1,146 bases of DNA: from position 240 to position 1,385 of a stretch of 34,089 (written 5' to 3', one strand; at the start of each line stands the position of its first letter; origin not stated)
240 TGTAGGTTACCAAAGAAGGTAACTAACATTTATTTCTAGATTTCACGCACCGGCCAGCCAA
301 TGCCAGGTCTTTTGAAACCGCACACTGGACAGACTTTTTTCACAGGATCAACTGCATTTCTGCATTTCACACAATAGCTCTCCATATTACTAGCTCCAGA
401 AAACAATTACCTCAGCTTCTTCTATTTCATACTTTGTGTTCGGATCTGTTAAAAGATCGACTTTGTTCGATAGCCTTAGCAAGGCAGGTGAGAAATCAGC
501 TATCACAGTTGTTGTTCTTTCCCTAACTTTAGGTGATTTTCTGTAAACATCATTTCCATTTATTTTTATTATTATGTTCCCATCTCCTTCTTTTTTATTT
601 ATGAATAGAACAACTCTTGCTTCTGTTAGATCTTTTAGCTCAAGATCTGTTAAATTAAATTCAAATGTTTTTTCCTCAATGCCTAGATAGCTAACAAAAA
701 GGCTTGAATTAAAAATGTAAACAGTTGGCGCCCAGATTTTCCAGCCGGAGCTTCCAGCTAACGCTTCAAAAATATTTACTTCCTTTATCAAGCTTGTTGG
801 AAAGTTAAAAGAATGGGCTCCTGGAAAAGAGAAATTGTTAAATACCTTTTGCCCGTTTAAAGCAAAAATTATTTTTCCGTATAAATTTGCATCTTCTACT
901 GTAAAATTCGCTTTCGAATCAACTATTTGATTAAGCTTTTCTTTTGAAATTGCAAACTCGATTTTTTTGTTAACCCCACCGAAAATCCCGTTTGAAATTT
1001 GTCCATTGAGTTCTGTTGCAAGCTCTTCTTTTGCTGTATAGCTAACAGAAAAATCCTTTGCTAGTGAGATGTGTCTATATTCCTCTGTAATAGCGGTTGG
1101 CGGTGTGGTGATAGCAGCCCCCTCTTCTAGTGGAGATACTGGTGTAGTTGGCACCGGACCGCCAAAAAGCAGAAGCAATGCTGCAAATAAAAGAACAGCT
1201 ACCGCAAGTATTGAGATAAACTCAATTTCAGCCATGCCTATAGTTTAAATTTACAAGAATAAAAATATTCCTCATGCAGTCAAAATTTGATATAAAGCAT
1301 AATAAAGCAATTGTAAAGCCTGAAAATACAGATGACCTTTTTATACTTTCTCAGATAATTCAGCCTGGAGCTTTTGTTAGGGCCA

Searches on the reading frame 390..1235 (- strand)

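Call 49: search_protein_families(library=pfam, proteins=[window:390-1235:-], max_evalue=1)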
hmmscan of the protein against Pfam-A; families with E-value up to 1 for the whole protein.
window:390-1235:- (281 aa): 1 family
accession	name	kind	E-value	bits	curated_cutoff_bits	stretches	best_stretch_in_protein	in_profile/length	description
PF18627.6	PgdA_N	-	0.15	12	26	1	38-118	103-179/218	Peptidoglycan GlcNAc deacetylase N-terminal domain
